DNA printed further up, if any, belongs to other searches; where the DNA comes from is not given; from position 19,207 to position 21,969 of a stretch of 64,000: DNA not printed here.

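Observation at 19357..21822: beta-CASP/MBL nuclease-like protein with a 390-aa uncharacterised C-terminal extension inside a CAZyme locus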

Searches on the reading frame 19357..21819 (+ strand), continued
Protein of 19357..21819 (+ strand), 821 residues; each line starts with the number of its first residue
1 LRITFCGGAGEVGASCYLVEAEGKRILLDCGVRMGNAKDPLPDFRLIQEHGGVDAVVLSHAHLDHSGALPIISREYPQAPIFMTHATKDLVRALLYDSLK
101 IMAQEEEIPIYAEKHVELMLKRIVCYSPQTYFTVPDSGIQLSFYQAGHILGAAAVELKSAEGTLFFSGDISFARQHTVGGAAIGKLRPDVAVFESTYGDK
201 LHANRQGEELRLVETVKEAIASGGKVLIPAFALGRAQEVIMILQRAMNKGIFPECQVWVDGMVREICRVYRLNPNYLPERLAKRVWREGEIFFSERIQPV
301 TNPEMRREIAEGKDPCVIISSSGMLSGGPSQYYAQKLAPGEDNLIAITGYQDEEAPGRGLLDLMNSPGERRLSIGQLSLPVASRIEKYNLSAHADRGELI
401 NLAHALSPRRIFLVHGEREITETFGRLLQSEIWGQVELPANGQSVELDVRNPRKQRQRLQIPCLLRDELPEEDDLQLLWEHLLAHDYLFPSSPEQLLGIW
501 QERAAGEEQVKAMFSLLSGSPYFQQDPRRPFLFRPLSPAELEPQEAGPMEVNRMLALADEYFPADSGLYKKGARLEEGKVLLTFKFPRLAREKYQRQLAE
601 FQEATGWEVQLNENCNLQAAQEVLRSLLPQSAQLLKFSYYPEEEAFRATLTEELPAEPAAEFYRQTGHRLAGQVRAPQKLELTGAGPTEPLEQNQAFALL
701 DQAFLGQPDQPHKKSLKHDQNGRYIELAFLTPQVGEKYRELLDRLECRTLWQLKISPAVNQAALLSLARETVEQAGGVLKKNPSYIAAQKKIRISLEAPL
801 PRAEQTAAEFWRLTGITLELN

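Call 13: find_encoding_contigs(protein=P0038, flank=8000, max_places=2)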
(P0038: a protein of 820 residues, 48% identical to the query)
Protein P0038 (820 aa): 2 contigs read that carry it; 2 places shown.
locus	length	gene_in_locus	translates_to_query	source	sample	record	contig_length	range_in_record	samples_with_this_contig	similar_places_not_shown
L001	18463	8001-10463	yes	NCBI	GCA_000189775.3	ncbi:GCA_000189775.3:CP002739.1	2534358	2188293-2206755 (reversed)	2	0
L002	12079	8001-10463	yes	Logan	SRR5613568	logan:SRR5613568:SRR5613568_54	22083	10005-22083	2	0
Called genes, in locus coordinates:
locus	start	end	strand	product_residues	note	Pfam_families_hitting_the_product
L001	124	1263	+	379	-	PF00817:IMS, PF11798:IMS_HHH (weak), PF21999:IMS_HHH_1, PF11799:IMS_C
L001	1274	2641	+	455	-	PF01554:MatE, PF03023:MurJ (weak), PF01554:MatE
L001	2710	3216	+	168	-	PF19601:DUF6106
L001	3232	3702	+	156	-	PF00588:SpoU_methylase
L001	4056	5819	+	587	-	-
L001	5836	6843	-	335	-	PF18152:DAHP_snth_FXD, PF00793:DAHP_synth_1, PF03102:NeuB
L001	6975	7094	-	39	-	-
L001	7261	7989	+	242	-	PF10370:Rv2993c-like_N (weak), PF01557:FAA_hydrolase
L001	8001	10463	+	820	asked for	PF00753:Lactamase_B, PF12706:Lactamase_B_2, PF16661:Lactamase_B_6, PF23023:Anti-Pycsar_Apyc1, PF10996:Beta-Casp, PF07521:RMMBL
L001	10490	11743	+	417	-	PF09861:Lar_N, PF21113:LarA_C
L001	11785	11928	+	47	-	PF01909:NTP_transf_2 (weak), PF18765:Polbeta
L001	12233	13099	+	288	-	-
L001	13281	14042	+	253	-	PF08220:HTH_DeoR, PF08279:HTH_11 (weak), PF00455:DeoRC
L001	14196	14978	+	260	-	PF00596:Aldolase_II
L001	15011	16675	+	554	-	PF02286:Dehydratase_LU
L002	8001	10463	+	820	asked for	PF00753:Lactamase_B, PF12706:Lactamase_B_2, PF16661:Lactamase_B_6, PF23023:Anti-Pycsar_Apyc1, PF10996:Beta-Casp, PF07521:RMMBL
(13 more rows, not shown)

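Call 14: find_encoding_contigs(protein=P0003, flank=8000, max_places=2)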
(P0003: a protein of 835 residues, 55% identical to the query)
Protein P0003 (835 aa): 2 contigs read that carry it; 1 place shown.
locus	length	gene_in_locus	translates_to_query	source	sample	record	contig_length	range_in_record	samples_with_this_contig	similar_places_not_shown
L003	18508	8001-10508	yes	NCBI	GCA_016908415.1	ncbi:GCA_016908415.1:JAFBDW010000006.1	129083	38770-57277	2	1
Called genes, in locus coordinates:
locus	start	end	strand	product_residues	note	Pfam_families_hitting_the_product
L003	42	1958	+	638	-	PF22019:GlgB_N (weak), PF02922:CBM_48, PF00128:Alpha-amylase, PF02806:Alpha-amylase_C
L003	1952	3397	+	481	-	PF08323:Glyco_transf_5, PF00534:Glycos_transf_1, PF13692:Glyco_trans_1_4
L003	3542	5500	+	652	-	PF00128:Alpha-amylase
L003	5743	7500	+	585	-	PF04851:ResIII (faint), PF00270:DEAD, PF00271:Helicase_C, PF16124:RecQ_Zn_bind, PF00570:HRDC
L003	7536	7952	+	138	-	-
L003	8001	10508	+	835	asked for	PF00753:Lactamase_B, PF12706:Lactamase_B_2, PF16661:Lactamase_B_6, PF23023:Anti-Pycsar_Apyc1, PF10996:Beta-Casp, PF07521:RMMBL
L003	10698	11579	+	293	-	PF00483:NTP_transferase, PF12804:NTP_transf_3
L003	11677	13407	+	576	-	PF02878:PGM_PMM_I, PF02879:PGM_PMM_II, PF02880:PGM_PMM_III, PF00408:PGM_PMM_IV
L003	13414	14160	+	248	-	PF00702:Hydrolase, PF13419:HAD_2, PF13242:Hydrolase_like (faint)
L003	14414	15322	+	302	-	PF00288:GHMP_kinases_N, PF08544:GHMP_kinases_C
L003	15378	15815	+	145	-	PF01475:FUR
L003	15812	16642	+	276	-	PF17284:Spermine_synt_N, PF01564:Spermine_synth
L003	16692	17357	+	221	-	PF20582:UPF0758_N (weak), PF14520:HHH_5 (weak), PF04002:RadC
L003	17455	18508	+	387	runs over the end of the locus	PF01979:Amidohydro_1, PF07969:Amidohydro_3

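Call 15: find_encoding_contigs(protein=P0053, flank=8000, max_places=2)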
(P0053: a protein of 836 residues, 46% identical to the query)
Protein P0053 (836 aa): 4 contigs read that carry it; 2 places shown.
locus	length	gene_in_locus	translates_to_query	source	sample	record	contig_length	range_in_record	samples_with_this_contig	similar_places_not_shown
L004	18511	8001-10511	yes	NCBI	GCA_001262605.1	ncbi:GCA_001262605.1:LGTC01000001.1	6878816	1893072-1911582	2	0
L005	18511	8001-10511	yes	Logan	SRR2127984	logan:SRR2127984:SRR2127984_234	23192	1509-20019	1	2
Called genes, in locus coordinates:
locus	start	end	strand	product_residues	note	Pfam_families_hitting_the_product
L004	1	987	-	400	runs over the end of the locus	PF00534:Glycos_transf_1, PF13692:Glyco_trans_1_4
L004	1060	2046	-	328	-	PF04339:FemAB_like, PF02388:FemAB (weak), PF13480:Acetyltransf_6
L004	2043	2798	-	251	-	-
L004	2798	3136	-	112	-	-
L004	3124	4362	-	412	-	PF02397:Bac_transf, PF13302:Acetyltransf_3, PF13420:Acetyltransf_4, PF00583:Acetyltransf_1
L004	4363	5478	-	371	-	PF01041:DegT_DnrJ_EryC1, PF00155:Aminotran_1_2 (weak)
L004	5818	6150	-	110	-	-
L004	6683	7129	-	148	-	PF12638:Staygreen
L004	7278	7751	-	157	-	-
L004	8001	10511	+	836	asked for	PF00753:Lactamase_B, PF12706:Lactamase_B_2, PF16661:Lactamase_B_6, PF23023:Anti-Pycsar_Apyc1, PF10996:Beta-Casp, PF07521:RMMBL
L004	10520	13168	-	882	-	PF00009:GTP_EFTU, PF22042:EF-G_D2 (weak), PF14492:EFG_III (faint), PF03764:EFG_IV, PF00679:EFG_C, PF05991:NYN_YacP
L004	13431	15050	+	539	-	PF12849:PBP_like_2, PF12727:PBP_like (weak), PF00691:OmpA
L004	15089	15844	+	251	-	PF01261:AP_endonuc_2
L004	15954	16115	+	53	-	-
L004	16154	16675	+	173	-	PF14519:Macro_2 (faint), PF01661:Macro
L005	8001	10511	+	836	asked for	PF00753:Lactamase_B, PF12706:Lactamase_B_2, PF16661:Lactamase_B_6, PF23023:Anti-Pycsar_Apyc1, PF10996:Beta-Casp, PF07521:RMMBL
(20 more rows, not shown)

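Call 16: find_encoding_contigs(protein=P0001, flank=9000, max_places=2)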
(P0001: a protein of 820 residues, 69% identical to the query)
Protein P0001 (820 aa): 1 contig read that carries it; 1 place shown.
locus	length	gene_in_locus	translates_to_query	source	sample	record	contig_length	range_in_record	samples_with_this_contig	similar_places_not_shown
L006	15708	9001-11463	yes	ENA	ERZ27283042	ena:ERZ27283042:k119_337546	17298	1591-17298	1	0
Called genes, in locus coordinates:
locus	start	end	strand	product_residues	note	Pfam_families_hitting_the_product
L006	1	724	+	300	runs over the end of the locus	PF03737:RraA-like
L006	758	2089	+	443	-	PF00331:Glyco_hydro_10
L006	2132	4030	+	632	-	-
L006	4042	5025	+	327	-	PF00294:PfkB, PF08543:Phos_pyr_kin (weak)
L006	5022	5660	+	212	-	PF01081:Aldolase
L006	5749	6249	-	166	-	-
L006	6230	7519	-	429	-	PF01637:ATPase_2 (faint), PF13173:AAA_14 (faint)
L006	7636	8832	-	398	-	PF00291:PALP, PF01842:ACT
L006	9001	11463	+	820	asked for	PF00753:Lactamase_B, PF12706:Lactamase_B_2 (weak), PF13483:Lactamase_B_3 (faint), PF16661:Lactamase_B_6, PF23023:Anti-Pycsar_Apyc1 (weak), PF10996:Beta-Casp, PF07521:RMMBL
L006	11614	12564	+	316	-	PF01869:BcrAD_BadFG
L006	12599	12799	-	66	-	PF04070:DUF378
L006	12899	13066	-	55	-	-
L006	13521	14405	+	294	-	PF00528:BPD_transp_1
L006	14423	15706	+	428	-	?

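Call 17: find_encoding_contigs(protein=P0027, flank=8000, max_places=1)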
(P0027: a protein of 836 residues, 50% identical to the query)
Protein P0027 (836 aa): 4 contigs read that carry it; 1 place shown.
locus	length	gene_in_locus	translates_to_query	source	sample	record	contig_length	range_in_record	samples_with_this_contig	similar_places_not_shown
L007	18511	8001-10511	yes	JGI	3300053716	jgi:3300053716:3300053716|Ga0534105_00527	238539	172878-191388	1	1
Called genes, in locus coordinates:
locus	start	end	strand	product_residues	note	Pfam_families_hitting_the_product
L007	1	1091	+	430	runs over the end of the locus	-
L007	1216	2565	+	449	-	PF05221:AdoHcyase, PF00670:AdoHcyase_NAD, PF02826:2-Hacid_dh_C (weak)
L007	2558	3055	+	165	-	PF01979:Amidohydro_1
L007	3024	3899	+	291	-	PF01979:Amidohydro_1, PF07969:Amidohydro_3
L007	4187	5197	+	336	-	PF00356:LacI, PF00532:Peripla_BP_1, PF13407:Peripla_BP_4 (weak), PF13377:Peripla_BP_3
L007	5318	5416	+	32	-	-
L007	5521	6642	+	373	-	PF01208:URO-D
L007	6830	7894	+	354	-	PF01208:URO-D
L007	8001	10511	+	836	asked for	PF00753:Lactamase_B, PF12706:Lactamase_B_2, PF16661:Lactamase_B_6, PF23023:Anti-Pycsar_Apyc1, PF10996:Beta-Casp, PF07521:RMMBL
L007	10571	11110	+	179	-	PF05848:CtsR, PF17727:CtsR_C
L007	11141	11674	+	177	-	PF02151:UVR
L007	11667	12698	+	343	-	PF00217:ATP-gua_Ptrans, PF27454:McsB_C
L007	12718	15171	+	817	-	PF02861:Clp_N, PF13191:AAA_16, PF00004:AAA, PF17871:AAA_lid_9, PF02151:UVR, PF00004:AAA, PF07724:AAA_2, PF07728:AAA_5, +12 more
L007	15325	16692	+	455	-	PF18073:Zn_ribbon_LapB, PF13481:AAA_25, PF03796:DnaB_C, PF06745:ATPase, PF08423:Rad51 (faint), PF23442:DUF7125, PF13541:ChlI, PF05362:Lon_C, +1 more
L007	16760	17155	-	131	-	-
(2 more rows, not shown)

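Call 18: find_encoding_contigs(protein=P0093, flank=8000, max_places=1)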
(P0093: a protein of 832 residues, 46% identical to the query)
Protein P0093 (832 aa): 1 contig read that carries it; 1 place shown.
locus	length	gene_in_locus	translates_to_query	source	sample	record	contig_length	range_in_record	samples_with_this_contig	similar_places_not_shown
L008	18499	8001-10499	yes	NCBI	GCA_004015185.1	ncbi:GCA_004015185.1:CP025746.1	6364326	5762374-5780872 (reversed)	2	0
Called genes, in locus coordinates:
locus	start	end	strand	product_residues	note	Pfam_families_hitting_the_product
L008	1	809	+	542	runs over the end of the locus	PF05598:DUF772, PF01609:DDE_Tnp_1, PF13751:DDE_Tnp_1_6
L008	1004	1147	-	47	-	-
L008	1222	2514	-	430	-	PF00515:TPR_1 (faint), PF17874:TPR_MalT (faint), PF13424:TPR_12 (weak)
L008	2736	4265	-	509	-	PF05598:DUF772, PF01609:DDE_Tnp_1, PF13751:DDE_Tnp_1_6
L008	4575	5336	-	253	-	PF02698:DUF218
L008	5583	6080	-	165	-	-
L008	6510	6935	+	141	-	-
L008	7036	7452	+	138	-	PF01909:NTP_transf_2, PF18765:Polbeta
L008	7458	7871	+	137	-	PF01934:HepT-like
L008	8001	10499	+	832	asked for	PF00753:Lactamase_B, PF12706:Lactamase_B_2 (weak), PF16661:Lactamase_B_6, PF23023:Anti-Pycsar_Apyc1 (weak), PF10996:Beta-Casp, PF07521:RMMBL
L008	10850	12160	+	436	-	-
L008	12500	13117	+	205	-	PF00072:Response_reg, PF08281:Sigma70_r4_2 (weak), PF00196:GerE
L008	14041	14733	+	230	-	PF02397:Bac_transf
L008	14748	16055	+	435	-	PF03446:NAD_binding_2 (faint), PF03721:UDPG_MGDP_dh_N, PF03807:F420_oxidored (faint), PF00984:UDPG_MGDP_dh, PF03720:UDPG_MGDP_dh_C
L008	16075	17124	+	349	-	PF00483:NTP_transferase, PF12804:NTP_transf_3 (weak)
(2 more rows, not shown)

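Call 19: find_encoding_contigs(protein=P0114, flank=8000, max_places=1)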
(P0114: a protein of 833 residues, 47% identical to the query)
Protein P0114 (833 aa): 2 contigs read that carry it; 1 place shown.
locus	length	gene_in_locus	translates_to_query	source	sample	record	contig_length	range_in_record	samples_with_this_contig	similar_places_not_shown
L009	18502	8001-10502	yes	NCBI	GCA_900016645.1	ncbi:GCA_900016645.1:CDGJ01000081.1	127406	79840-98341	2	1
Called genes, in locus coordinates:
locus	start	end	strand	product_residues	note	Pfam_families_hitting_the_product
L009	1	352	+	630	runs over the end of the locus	PF13520:AA_permease_2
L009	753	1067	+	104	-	-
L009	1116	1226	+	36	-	PF09604:Potass_KdpF (weak)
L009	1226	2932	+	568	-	PF03814:KdpA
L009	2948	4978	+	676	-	PF00122:E1-E2_ATPase, PF00702:Hydrolase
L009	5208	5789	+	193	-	PF02669:KdpC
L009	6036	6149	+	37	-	-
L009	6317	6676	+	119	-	-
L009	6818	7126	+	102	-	PF04014:MazE_antitoxin (faint)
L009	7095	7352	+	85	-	-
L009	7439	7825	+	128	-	PF00293:NUDIX, PF14815:NUDIX_4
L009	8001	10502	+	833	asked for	PF00753:Lactamase_B, PF12706:Lactamase_B_2, PF16661:Lactamase_B_6, PF23023:Anti-Pycsar_Apyc1, PF10996:Beta-Casp, PF07521:RMMBL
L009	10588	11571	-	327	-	PF00892:EamA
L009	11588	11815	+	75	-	PF04229:GrpB (weak)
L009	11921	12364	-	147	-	PF02566:OsmC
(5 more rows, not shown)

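Call 62: search_dna_similar(query=window:19357-21819:+, collection=plasmids, mode=protein, max_rows=10)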
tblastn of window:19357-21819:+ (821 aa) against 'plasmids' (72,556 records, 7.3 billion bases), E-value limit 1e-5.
Records with a match: 301; places in all: 312; records where one place covers at least 80% of the query: 0.
Best place of each record, by identity: <60% 301.
By first word of the organism name: Rhizobium 39; Sphingobium 30; Sinorhizobium 30; Leisingera 13; Deinococcus 11; Cupriavidus 11; Variovorax 7; Ralstonia 7; Aminobacter 6; Paracoccus 5; and 83 more.
By predicted mobility (MOB-suite, as given by PLSDB): non-mobilizable 161; conjugative 102; mobilizable 38.
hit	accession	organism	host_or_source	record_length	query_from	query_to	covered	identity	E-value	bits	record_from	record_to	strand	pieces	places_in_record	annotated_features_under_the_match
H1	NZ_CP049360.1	Deinococcus wulumuqiensis R12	cell culture,soil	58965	6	463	56%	37.3%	2e-72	267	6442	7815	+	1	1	MBL fold metallo-hydrolase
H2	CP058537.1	Deinococcus sp. D7000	seawater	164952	7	454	55%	37.6%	8e-70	259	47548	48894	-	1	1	MBL fold metallo-hydrolase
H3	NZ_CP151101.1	Nostoc sp. UHCC 0302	isolated culture,lake sediment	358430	1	449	55%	37.0%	2e-72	266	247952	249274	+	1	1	MBL fold metallo-hydrolase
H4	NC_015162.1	Deinococcus proteolyticus MRP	feces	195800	3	458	56%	36.4%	7e-74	271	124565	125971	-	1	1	MBL fold metallo-hydrolase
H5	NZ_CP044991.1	Deinococcus sp. AJ005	single cell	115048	6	454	55%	36.7%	1e-69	258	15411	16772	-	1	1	MBL fold metallo-hydrolase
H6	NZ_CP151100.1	Nostoc sp. UHCC 0302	isolated culture,lake sediment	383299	1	449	55%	36.6%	3e-72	266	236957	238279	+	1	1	MBL fold metallo-hydrolase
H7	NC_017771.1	Deinococcus gobiensis I-0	-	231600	1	456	56%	36.0%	2e-69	258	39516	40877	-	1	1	MBL fold metallo-hydrolase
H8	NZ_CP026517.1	Deinococcus sp. NW-56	whole organism,water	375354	1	454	55%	35.8%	6e-68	253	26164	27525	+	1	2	MBL fold metallo-hydrolase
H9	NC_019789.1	Deinococcus peraridilitoris DSM 19664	-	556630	7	447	54%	36.4%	5e-64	241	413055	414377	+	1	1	MBL fold metallo-hydrolase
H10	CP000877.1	Herpetosiphon aurantiacus DSM 785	-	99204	7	463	56%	34.9%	2e-73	270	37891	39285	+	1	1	beta-lactamase domain protein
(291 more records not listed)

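Call 64: search_protein_families(library=padloc, proteins=[window:19357-21819:+], max_evalue=0.01)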
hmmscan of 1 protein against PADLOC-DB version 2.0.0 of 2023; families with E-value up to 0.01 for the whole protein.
window:19357-21819:+ (821 aa): 0 families

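Call 67: predict_structure(alignment_id=A2)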
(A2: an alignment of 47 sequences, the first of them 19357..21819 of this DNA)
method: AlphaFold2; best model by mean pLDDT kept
length: 821 residues; sequences in the alignment: 47
mean_pLDDT: 85.4   pTM: 0.68
mean pLDDT of the five models: 85.4, 84.6, 84.3, 83.9, 81.6
residues with pLDDT >= 90: 365; 70-90: 382; 50-70: 52; < 50: 22
segments of 3 or more residues with pLDDT < 50: 105-108, 199-202, 352-356, 543-546, 683-686
pLDDT, mean of each block of 10 residues (from residue 1): 90 86 95 64 88 96 86 92 95 79 50 82 92 93 92 94 93 89 89 69 74 95 93 89 92 91 90 88 84 94 92 95 69 90 86 54 77 79 87 83 93 84 90 92 89 73 91 94 91 93 86 88 86 89 62 85 84 85 92 92 91 87 81 81 85 80 89 63 58 83 81 88 90 91 88 91 85 83 86 88 89 92 85
secondary structure, 60 per line:
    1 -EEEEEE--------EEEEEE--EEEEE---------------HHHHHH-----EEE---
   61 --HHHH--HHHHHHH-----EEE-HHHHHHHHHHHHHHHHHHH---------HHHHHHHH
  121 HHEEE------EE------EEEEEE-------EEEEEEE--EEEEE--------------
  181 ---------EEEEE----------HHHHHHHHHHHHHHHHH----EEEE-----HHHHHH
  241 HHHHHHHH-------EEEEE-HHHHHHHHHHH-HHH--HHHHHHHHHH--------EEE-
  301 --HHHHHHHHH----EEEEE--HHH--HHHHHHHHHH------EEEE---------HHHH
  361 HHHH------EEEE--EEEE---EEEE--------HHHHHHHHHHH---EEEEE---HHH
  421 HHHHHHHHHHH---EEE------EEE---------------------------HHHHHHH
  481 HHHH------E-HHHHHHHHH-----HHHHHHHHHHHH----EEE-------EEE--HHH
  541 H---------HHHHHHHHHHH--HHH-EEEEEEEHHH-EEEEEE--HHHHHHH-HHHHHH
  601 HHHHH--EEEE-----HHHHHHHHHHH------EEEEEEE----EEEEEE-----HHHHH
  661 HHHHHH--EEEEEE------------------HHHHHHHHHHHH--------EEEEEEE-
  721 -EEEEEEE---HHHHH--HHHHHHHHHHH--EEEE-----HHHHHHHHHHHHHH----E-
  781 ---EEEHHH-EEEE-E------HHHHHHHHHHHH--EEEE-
elements in order (helices of 4 or more, strands of 3 or more residues): E2-7 E16-21 E24-28 H44-49 E55-57 H63-66 H69-75 E81-83 H85-103 H113-122 E123-125 E140-145 E153-159 E162-166 E190-194 H205-221 E226-229 H235-248 E256-260 H262-272 H279-288 E297-299 H303-311 E316-320 H328-337 E344-347 H357-364 E371-374 E377-380 E384-387 H396-406 E410-414 H418-431 E435-437 E444-446 H474-484 H493-501 H507-518 E523-525 E533-535 H538-541 H551-561 E568-574 E579-584 H587-593 H595-605 E608-611 H617-627 E634-640 E645-650 H656-666 E669-674 H693-704 E713-719 E722-728 H732-736 H739-749 E752-755 H761-774 E784-786 E791-794 H803-814 E817-820
